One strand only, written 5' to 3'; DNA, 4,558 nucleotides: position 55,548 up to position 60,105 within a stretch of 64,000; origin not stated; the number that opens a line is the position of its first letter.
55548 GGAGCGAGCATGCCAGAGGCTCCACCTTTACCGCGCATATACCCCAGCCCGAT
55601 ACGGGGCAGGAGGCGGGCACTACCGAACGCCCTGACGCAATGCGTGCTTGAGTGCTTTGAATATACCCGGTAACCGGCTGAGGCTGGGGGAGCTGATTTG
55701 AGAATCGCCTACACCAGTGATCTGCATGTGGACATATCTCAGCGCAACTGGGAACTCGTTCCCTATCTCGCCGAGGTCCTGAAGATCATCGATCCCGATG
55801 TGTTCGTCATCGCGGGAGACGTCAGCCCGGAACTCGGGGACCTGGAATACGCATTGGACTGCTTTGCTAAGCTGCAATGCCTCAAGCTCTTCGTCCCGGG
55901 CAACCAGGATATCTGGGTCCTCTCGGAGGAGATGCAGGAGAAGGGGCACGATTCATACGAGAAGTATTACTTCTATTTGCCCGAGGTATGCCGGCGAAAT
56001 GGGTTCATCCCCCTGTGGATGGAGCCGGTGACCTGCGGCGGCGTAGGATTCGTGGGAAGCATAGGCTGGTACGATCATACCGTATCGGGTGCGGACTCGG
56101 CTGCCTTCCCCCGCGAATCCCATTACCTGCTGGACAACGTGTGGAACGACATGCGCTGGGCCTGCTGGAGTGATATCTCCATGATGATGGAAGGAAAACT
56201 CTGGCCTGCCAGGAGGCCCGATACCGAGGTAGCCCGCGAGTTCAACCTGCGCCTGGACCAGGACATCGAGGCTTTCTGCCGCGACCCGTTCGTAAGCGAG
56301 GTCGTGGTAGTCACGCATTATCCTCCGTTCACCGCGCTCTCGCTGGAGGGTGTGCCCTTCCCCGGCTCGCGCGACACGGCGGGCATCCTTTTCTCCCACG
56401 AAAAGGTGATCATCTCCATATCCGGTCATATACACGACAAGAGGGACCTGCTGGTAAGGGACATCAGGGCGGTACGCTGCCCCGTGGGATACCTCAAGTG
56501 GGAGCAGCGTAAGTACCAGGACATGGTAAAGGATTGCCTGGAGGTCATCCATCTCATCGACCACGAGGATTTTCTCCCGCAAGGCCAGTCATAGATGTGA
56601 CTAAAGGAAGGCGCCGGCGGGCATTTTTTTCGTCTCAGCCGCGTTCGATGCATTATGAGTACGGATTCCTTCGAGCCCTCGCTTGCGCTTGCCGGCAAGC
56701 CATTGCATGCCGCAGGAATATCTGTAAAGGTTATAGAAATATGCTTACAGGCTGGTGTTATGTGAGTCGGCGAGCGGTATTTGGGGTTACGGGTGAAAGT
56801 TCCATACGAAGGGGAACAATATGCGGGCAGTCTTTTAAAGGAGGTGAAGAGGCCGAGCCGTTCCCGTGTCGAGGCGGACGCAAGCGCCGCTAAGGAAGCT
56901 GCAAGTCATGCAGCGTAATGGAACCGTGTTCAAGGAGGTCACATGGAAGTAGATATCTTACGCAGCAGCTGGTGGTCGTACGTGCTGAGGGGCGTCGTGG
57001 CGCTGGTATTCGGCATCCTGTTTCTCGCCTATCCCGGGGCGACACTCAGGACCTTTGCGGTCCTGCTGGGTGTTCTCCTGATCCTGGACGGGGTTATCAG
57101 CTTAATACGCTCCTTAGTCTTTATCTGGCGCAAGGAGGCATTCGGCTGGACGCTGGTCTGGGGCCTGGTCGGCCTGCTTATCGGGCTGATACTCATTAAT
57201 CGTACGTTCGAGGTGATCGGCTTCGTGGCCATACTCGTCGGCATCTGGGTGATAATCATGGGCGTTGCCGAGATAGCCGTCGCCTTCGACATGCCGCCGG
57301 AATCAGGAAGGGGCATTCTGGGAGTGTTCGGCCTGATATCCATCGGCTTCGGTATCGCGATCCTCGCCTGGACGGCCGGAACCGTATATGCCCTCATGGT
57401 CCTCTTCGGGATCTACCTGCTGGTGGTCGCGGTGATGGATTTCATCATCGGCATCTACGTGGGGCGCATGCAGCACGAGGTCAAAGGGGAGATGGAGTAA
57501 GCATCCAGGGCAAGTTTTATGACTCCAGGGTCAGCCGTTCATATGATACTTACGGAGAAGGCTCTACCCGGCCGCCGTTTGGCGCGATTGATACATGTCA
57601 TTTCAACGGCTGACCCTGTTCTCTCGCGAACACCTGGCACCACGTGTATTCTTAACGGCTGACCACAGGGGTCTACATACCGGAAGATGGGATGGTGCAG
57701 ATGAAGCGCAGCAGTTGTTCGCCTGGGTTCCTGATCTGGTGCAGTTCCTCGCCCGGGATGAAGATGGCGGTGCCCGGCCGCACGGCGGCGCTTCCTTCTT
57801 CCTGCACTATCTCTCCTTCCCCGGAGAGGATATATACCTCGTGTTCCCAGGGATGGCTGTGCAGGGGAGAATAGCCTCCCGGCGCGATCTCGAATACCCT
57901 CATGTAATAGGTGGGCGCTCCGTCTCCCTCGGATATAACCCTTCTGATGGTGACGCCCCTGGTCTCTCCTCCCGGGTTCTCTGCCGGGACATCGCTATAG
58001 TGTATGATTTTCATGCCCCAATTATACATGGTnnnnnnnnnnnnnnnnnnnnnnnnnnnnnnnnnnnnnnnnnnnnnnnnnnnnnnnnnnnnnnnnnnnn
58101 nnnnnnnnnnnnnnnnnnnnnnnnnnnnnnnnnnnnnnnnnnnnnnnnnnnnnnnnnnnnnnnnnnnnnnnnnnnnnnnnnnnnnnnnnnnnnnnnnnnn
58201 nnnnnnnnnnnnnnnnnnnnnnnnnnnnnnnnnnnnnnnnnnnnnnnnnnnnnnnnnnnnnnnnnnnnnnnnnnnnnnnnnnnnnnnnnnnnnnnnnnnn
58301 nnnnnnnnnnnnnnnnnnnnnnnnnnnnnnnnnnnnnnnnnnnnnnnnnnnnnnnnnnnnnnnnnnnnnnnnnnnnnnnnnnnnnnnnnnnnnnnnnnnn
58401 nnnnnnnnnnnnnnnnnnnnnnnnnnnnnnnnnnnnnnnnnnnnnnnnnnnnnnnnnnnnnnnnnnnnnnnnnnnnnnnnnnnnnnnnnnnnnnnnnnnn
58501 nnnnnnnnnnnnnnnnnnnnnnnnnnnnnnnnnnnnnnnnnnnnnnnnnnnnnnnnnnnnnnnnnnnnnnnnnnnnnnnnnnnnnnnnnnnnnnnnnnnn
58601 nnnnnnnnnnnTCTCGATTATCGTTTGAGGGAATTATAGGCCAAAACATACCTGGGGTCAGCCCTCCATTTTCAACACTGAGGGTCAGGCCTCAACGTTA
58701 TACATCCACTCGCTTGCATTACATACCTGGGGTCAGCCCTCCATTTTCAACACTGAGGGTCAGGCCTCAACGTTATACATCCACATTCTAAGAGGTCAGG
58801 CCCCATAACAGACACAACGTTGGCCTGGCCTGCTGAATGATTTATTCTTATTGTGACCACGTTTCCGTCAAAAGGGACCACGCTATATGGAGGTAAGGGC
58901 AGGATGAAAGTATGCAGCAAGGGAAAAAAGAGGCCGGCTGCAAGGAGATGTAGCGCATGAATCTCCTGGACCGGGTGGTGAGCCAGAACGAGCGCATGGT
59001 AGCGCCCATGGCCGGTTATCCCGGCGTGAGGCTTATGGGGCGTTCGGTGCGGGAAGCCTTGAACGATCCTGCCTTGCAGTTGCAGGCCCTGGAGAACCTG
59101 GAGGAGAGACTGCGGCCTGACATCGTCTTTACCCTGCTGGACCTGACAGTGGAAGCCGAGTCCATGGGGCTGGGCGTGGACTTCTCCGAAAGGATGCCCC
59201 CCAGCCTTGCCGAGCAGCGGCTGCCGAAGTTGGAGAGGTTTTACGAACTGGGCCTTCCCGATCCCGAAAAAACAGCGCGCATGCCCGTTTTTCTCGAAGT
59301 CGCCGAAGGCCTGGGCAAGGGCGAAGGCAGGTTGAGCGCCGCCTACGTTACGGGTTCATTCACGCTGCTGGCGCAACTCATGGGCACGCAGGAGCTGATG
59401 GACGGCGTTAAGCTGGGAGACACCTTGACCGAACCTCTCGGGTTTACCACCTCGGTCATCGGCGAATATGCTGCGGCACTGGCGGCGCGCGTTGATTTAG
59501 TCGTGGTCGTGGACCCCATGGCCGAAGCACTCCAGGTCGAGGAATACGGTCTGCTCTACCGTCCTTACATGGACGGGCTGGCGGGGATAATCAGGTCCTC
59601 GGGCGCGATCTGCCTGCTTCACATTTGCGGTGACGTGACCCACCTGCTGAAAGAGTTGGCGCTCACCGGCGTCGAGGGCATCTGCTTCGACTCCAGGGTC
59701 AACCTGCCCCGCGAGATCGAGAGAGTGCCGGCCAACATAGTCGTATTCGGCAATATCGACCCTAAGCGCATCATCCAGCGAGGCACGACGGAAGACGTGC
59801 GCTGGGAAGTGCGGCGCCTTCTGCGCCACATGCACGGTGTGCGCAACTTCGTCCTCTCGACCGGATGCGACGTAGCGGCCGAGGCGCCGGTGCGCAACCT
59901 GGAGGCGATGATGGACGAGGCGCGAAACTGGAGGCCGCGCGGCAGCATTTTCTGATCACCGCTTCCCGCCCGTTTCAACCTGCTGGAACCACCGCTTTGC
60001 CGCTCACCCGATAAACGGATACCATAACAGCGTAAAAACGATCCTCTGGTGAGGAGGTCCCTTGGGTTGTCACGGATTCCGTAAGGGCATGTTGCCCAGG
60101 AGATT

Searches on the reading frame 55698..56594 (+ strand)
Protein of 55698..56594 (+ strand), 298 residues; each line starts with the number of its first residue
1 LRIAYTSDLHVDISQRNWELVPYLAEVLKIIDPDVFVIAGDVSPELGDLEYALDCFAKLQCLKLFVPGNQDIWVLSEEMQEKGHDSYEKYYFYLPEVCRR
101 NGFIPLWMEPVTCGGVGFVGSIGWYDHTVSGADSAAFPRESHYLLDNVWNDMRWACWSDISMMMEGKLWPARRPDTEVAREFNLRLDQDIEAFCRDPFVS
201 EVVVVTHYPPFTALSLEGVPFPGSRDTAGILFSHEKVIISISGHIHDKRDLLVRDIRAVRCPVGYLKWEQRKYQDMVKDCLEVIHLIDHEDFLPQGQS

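Call 23: search_protein_families(library=pfam, proteins=[window:55698-56594:+], max_evalue=0.001)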
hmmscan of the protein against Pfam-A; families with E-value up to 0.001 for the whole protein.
window:55698-56594:+ (298 aa): 2 families
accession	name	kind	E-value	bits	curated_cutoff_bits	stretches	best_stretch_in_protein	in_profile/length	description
PF00149.33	Metallophos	-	1.1e-11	45.9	21.5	1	1-247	1-190/191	Calcineurin-like phosphoesterase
PF12850.12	Metallophos_2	-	0.00019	21.9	27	0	1-78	1-60/154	Calcineurin-like phosphoesterase superfamily domain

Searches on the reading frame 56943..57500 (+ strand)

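Call 51: search_protein_families(library=pfam, proteins=[window:56943-57500:+], max_evalue=0.001)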
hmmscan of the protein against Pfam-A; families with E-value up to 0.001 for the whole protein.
window:56943-57500:+ (185 aa): 1 family
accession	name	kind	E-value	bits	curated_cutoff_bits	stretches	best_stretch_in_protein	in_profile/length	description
PF03729.18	DUF308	-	2.8e-19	69.6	25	2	15-85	1-72/73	Short repeat of unknown function (DUF308)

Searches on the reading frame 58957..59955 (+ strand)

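Call 23: search_protein_families(library=pfam, proteins=[window:58957-59955:+], max_evalue=0.001)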
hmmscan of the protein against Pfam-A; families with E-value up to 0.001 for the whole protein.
window:58957-59955:+ (332 aa): 1 family
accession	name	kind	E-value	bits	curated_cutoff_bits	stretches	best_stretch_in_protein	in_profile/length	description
PF01208.23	URO-D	-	5.9e-43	147.6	23.9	1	25-325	37-346/346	Uroporphyrinogen decarboxylase (URO-D)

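Call 52: search_protein_families(library=ncbifam, proteins=[window:58957-59955:+], max_evalue=0.00001)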
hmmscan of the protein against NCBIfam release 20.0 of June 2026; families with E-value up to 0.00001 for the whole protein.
window:58957-59955:+ (332 aa): 5 families
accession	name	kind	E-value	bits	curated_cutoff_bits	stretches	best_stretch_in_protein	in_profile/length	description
NF004889.0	PRK06252.1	subfamily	5.4e-33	114.4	244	1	62-325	74-336/340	methylcobalamin:coenzyme M methyltransferase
TIGR01463.1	mtaA_cmuA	subfamily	1.6e-29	103.2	235.4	1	24-321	35-334/340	MtaA/CmuA family methyltransferase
NF040654.1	MtaA_Meth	equivalog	3e-28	98.7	400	1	61-324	70-333/337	methylcobamide:CoM methyltransferase MtaA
NF041608.1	methylcob_mtaseMtbA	equivalog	1.1e-21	77.3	600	1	61-326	73-338/339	methylcobamide:CoM methyltransferase MtbA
TIGR01464.1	hemE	equivalog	1.2e-12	47.5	302.95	1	174-323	189-337/338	uroporphyrinogen decarboxylase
